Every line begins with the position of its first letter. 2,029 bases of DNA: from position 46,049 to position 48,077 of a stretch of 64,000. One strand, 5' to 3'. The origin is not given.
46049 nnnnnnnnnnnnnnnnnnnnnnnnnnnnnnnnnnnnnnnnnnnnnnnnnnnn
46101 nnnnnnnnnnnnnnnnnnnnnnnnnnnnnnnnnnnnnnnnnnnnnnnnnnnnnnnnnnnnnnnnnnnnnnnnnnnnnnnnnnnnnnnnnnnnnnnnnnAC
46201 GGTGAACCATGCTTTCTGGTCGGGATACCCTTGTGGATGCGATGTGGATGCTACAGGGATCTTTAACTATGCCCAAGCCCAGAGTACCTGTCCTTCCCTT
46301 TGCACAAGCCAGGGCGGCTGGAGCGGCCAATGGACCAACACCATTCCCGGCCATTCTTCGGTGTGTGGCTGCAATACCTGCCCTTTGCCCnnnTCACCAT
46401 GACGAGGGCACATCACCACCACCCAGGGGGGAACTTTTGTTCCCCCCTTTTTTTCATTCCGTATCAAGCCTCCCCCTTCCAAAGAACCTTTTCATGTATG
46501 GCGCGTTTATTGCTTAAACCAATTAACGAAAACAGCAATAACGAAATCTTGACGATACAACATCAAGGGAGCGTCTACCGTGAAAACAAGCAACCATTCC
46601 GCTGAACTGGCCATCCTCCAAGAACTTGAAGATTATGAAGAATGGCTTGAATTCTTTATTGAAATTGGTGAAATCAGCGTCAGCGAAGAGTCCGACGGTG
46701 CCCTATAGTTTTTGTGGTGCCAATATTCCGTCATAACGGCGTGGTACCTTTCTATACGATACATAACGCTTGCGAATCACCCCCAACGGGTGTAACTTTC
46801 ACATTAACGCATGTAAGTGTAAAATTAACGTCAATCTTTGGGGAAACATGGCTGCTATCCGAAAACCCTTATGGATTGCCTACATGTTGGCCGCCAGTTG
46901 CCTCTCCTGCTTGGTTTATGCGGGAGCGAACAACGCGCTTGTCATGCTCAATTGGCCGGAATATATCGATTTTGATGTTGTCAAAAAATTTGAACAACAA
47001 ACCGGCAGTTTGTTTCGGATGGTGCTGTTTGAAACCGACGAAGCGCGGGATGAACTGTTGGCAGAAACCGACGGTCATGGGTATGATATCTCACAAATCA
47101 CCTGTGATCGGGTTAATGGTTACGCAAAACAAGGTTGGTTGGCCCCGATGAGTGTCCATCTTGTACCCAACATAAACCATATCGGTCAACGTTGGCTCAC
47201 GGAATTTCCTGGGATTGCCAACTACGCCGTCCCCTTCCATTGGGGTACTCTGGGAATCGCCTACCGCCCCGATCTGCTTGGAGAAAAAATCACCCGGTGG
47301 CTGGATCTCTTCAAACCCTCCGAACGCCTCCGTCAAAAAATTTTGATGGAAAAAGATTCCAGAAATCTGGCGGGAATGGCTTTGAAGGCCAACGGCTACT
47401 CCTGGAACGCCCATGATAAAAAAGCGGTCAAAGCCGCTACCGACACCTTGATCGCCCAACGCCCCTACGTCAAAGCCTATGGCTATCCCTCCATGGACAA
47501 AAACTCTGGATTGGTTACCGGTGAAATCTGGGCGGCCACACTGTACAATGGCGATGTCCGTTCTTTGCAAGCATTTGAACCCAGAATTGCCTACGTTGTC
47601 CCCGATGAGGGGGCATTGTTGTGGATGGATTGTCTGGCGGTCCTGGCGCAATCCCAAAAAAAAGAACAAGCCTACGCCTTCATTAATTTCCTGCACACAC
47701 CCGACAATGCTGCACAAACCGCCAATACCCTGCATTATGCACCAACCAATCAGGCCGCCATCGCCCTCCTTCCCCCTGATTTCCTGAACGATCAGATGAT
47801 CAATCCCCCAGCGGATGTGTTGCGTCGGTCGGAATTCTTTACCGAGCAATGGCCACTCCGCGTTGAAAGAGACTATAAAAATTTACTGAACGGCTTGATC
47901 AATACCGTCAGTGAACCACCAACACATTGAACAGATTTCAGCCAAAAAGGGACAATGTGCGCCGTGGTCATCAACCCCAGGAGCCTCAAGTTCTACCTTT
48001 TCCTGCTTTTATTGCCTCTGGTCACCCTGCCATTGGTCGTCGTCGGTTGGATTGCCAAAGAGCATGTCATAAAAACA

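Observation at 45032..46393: Thiaminase-I-like secreted protein with a 7-Cys C-terminal module, divergent from a radical SAM gene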

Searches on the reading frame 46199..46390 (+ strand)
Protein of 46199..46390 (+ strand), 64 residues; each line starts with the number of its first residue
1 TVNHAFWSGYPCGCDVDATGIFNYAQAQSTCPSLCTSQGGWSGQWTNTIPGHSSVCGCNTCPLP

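Call 3: search_protein_families(library=pfam, proteins=[window:46199-46390:+], max_evalue=1)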
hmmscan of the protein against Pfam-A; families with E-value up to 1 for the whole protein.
window:46199-46390:+ (64 aa): 1 family
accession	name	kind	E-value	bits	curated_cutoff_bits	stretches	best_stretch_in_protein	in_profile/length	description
PF12151.13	MVL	-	6.8e-13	48.8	25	1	26-58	3-36/36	Mannan-binding protein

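Call 4: search_protein_families(library=ncbifam, proteins=[window:46199-46390:+], max_evalue=1)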
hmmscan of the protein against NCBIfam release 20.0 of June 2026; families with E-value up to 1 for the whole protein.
window:46199-46390:+ (64 aa): 0 families

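Call 26: find_homologous_proteins(query=window:46223-46390:+, max_evalue=0.001)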
Query window:46223-46390:+: no candidate shares three 5-residue words with the query. No homologue found.

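Call 41: search_solved_structures(query=A3, max_evalue=10, show_alignments=2)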
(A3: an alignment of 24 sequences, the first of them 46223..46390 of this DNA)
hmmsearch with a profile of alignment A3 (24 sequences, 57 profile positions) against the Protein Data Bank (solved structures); distinct sequences matched with E-value up to 10: 1.
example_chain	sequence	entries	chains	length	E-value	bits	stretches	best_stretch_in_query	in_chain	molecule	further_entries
1zhq_A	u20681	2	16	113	2.3e-09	40.5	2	9-48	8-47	mannan-binding lectin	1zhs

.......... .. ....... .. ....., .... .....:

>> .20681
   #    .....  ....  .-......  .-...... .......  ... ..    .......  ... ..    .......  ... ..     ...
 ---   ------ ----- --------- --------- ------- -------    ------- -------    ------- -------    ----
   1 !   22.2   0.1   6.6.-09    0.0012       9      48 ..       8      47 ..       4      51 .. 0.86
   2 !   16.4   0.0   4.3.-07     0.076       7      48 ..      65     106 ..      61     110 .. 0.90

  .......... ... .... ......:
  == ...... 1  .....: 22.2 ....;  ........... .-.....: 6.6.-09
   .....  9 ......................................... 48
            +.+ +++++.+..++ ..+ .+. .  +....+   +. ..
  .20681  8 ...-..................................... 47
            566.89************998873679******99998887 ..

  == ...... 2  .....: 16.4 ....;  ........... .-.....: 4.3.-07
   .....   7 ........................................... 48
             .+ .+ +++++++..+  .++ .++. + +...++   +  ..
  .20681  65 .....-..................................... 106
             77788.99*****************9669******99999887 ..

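Call 42: search_protein_families(library=pfam, alignment_id=A3, max_evalue=0.01)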
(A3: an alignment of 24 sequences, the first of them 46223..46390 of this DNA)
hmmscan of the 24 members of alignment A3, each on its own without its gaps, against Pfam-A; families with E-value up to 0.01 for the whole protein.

A. member 1, window:46223-46390:+ (56 aa): 1 family
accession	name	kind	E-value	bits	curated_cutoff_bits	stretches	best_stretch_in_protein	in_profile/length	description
PF12151.13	MVL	-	5.8e-13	49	25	1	18-50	3-36/36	Mannan-binding protein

B. families by the number of members that match (of 24 scanned): 1 family
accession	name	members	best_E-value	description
PF12151.13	MVL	24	6.3e-15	Mannan-binding protein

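Call 47: predict_structure(alignment_id=A3)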
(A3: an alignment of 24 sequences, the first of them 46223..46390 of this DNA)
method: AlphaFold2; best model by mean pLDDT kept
length: 56 residues; sequences in the alignment: 24
mean_pLDDT: 84.2   pTM: 0.62
mean pLDDT of the five models: 84.2, 82.6, 81.8, 78.7, 74.7
residues with pLDDT >= 90: 20; 70-90: 29; 50-70: 5; < 50: 2
segments of 3 or more residues with pLDDT < 50: none
pLDDT, mean of each block of 10 residues (from residue 1): 71 89 90 90 87 74
secondary structure, 60 per line:
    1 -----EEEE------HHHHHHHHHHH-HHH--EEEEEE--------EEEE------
elements in order: E6-9 H16-26 E33-38 E47-50

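Call 53: fold_search(model_id=the predicted structure, library=pdb)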
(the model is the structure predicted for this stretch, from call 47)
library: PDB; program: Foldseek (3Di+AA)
matches with E <= 10: 36; with E <= 0.001: 0
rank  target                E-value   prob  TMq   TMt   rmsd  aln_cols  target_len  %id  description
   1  1zhq_A                2.2e-02  1.00  0.66  0.35   3.9        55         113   25  Crystal structure of apo MVL (released 2005-06-07)
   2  1gpt_MODEL_1_A        1.6e+00  0.13  0.34  0.39   5.4        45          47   20  SOLUTION STRUCTURE OF GAMMA 1-H AND GAMMA 1-P THIONINS FROM BARLEY AND WHEAT ENDOSPERM DETERMINED BY 1H-NMR: A (released 1993-10-31)
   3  7a6h_K                2.5e+00  0.03  0.27  0.19  10.7        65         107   14  Cryo-EM structure of human apo RNA Polymerase III (released 2021-02-03)
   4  7vba_K                4.0e+00  0.03  0.29  0.21   8.5        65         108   14  Structure of the pre state human RNA Polymerase I Elongation Complex (released 2022-02-16)
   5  3jb9_k                4.5e+00  0.08  0.44  0.32   4.0        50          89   10  Cryo-EM structure of the yeast spliceosome at 3.6 angstrom resolution (released 2015-09-23)
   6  2kgq_MODEL_1_A        4.5e+00  0.07  0.41  0.42   4.8        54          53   13  Refined solution structure of des-pyro Glu brazzein (released 2009-06-09)
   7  8i8y_A                4.9e+00  0.03  0.32  0.27  10.4        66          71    9  A mutant of the C-terminal complex of proteins 4.1G and NuMA (released 2023-04-19)
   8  1a9n_D                5.6e+00  0.07  0.42  0.30   3.7        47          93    6  CRYSTAL STRUCTURE OF THE SPLICEOSOMAL U2B''-U2A' PROTEIN COMPLEX BOUND TO A FRAGMENT OF U2 SMALL NUCLEAR RNA (released 1998-09-23)
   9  5nce_MODEL_1_A        6.0e+00  0.07  0.41  0.44   4.5        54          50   15  Structure of PsDef1 defensin from Pinus sylvestris (released 2017-06-07)
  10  1a9n_B                6.0e+00  0.06  0.41  0.29   3.7        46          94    6  CRYSTAL STRUCTURE OF THE SPLICEOSOMAL U2B''-U2A' PROTEIN COMPLEX BOUND TO A FRAGMENT OF U2 SMALL NUCLEAR RNA (released 1998-09-23)
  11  6ff7_X                6.0e+00  0.06  0.41  0.18   3.7        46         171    6  human Bact spliceosome core structure (released 2019-03-13)
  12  5z56_p                6.4e+00  0.06  0.41  0.19   3.7        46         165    6  cryo-EM structure of a human activated spliceosome (mature Bact) at 5.1 angstrom. (released 2018-09-19)
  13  6r8m_E                6.4e+00  0.02  0.29  0.26   5.4        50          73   14  Complex of rice blast (Magnaporthe oryzae) effector protein AVR-PikE with an engineered HMA domain of Pikp-1 from rice (released 2019-04-24)
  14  6qdv_Y                6.9e+00  0.06  0.42  0.30   3.6        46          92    6  Human post-catalytic P complex spliceosome (released 2019-02-20)
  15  7a8x_A                6.9e+00  0.03  0.33  0.28   5.1        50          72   16  Complex of rice blast (Magnaporthe oryzae) effector protein AVR-PikC with the HMA domain of Pikh-1 from rice (Oryza sa (released 2021-02-03)
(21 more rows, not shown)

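Call 63: search_protein_representatives(alignment_id=A3)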
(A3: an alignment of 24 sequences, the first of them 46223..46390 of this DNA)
Query: 24 sequences, 57 profile positions. Proteins with E-value up to 0.001 (for the whole library): 645; up to 1e-10: 165; up to 1e-30: 6. The best 150 are listed.
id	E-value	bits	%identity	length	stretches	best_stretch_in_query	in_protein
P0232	7.1e-83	288.8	-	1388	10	9-52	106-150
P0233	4.1e-41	155.0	-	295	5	13-50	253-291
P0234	1.6e-33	130.7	-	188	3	6-54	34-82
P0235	6.0e-32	125.7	-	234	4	5-52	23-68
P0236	1.5e-31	124.4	-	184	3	8-52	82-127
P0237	5.3e-31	122.6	-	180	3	5-52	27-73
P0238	6.5e-30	119.2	-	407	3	9-52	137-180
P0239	6.4e-29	116.0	-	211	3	9-50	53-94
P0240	4.8e-28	113.2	-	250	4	9-50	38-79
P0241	5.3e-28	113.0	-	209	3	9-53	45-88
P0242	1.2e-26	108.7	-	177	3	7-53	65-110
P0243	5.1e-26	106.7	-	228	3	7-52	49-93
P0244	4.5e-25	103.6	-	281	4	10-52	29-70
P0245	4.7e-25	103.6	-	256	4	7-50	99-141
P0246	6.4e-25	103.2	-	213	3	8-53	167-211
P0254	2.5e-21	91.7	-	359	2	7-52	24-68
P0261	2.0e-20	88.7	-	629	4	9-50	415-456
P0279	4.2e-18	81.3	-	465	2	9-51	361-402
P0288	2.6e-17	78.8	-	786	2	5-52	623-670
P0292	3.2e-17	78.5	-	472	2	7-55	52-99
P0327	4.0e-14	68.6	-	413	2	7-51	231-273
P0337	9.5e-14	67.4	-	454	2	4-52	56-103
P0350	9.0e-13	64.3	-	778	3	9-53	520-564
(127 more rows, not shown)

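Call 64: search_protein_families(library=pfam, proteins=[P0232, P0238, P0254, P0261, P0279, P0288, P0292, P0350, P0337, P0327], max_evalue=0.0001)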
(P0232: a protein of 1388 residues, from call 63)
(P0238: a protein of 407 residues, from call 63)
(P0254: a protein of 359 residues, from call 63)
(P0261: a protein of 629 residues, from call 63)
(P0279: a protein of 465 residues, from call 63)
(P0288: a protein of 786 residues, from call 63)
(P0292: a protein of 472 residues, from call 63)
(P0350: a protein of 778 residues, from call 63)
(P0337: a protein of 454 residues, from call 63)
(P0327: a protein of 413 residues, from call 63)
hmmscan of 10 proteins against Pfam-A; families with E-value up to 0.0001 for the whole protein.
P0232 (1388 aa): 3 families
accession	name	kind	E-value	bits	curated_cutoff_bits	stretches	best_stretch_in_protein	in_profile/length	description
PF12151.13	MVL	-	2.7e-51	171.7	25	6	39-66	1-29/36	Mannan-binding protein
PF18054.6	CEL_III_C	-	1.3e-07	32.4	27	1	1225-1373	5-154/154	CEL-III C-terminal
PF22311.1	DUF6970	-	7.7e-06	26.1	27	0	696-714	40-58/78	Domain of unknown function (DUF6970)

P0238 (407 aa): 1 family
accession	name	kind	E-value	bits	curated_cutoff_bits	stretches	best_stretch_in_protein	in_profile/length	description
PF12151.13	MVL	-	5.5e-25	87.5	25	2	145-179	2-36/36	Mannan-binding protein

P0254 (359 aa): 1 family
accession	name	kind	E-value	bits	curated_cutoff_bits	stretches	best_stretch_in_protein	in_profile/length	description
PF12151.13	MVL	-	1.5e-22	79.7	25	2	137-171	1-36/36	Mannan-binding protein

P0261 (629 aa): 1 family
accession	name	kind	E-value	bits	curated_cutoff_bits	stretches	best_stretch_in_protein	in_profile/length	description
PF12151.13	MVL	-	7.4e-20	71.1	25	1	422-456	1-35/36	Mannan-binding protein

P0279 (465 aa): 1 family
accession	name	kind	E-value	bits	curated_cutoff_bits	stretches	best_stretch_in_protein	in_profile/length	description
PF12151.13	MVL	-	1.5e-18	66.9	25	2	368-401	1-35/36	Mannan-binding protein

P0288 (786 aa): 2 families
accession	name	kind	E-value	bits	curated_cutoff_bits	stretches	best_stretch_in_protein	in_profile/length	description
PF00082.27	Peptidase_S8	-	2.2e-22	80.2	21.8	1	266-572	4-273/288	Subtilase family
PF12151.13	MVL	-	1.1e-20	73.7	25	2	750-785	1-36/36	Mannan-binding protein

P0292 (472 aa): 1 family
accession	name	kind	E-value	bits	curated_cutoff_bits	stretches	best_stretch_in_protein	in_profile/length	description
PF12151.13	MVL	-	1.8e-20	73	25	2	61-96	1-36/36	Mannan-binding protein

P0350 (778 aa): 2 families
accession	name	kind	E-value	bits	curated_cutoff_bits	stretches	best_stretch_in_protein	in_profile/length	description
PF12151.13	MVL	-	4.2e-31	107.1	25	3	117-152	1-36/36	Mannan-binding protein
PF06439.18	3keto-disac_hyd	-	5.8e-12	46.5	26.8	1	192-349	67-187/187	3-keto-disaccharide hydrolase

P0337 (454 aa): 2 families
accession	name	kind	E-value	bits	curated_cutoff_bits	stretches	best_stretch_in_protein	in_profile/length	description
PF12151.13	MVL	-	2.2e-09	37.6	25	1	69-102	1-36/36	Mannan-binding protein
PF16670.11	PI-PLC-C1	-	2.7e-05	23.8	29.9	1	269-350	150-224/329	Phosphoinositide phospholipase C, Ca2+-dependent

P0327 (413 aa): 4 families
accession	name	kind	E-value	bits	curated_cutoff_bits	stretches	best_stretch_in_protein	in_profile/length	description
PF00652.28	Ricin_B_lectin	-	1.1e-23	84.3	29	2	26-113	2-91/126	Ricin-type beta-trefoil lectin domain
PF14200.12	RicinB_lectin_2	-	7.6e-18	65.4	25.6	0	76-111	23-58/89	Ricin-type beta-trefoil lectin domain-like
PF12151.13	MVL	-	3e-16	59.5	25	2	180-213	1-36/36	Mannan-binding protein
PF14771.11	DUF4476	-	4.1e-15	56.3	22.5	1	321-409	2-89/91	Domain of unknown function (DUF4476)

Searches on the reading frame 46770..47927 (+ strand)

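Call 3: search_protein_families(library=pfam, proteins=[window:46770-47927:+], max_evalue=1)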
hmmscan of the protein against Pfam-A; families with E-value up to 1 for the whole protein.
window:46770-47927:+ (386 aa): 5 families
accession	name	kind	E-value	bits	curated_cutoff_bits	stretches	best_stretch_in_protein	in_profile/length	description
PF13416.11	SBP_bac_8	-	8.9e-35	121.3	27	1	70-335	2-268/279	Bacterial extracellular solute-binding protein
PF13343.11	SBP_bac_6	-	9.2e-16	58.5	24.6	1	118-330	24-223/245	Bacterial extracellular solute-binding protein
PF01547.30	SBP_bac_1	-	2.3e-11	44.7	26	1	105-314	51-306/307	Bacterial extracellular solute-binding protein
PF13531.11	SBP_bac_11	-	7.6e-07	29.6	25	1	151-314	71-218/227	Bacterial extracellular solute-binding protein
PF00181.30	Ribosomal_L2_N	-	0.28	11.7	23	1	294-334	13-53/77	Ribosomal Proteins L2, RNA binding N-terminal domain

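Call 4: search_protein_families(library=ncbifam, proteins=[window:46770-47927:+], max_evalue=1)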
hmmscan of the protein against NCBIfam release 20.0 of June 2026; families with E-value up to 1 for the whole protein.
window:46770-47927:+ (386 aa): 7 families
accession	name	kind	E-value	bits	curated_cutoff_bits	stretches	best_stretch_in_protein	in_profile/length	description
NF007048.0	PRK09501.1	equivalog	2.7e-40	138.3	582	1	35-357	4-327/348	spermidine/putrescine ABC transporter substrate-binding protein PotD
NF007962.0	PRK10682.1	equivalog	2.3e-28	99.3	636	1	35-353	8-344/370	spermidine/putrescine ABC transporter substrate-binding protein PotF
NF041888.1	ABC_SBP_YdcS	equivalog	6.9e-11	41.6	725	1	54-320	31-316/379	putative ABC transporter substrate-binding protein YdcS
NF043073.1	MMSYN1_0195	equivalog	3.3e-08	32.2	1250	2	48-80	588-623/1021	spermidine/putrescine ABC transporter permease/substrate-binding protein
NF007011.0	PRK09474.1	equivalog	0.0052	15.6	291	1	69-189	48-167/396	maltose/maltodextrin ABC transporter substrate-binding protein MalE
TIGR03261.1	phnS2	equivalog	0.07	12.2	392.75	1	271-343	233-306/334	putative 2-aminoethylphosphonate ABC transporter substrate-binding protein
NF001909.0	PRK00676.1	equivalog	0.16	11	478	1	175-235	275-336/338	glutamyl-tRNA reductase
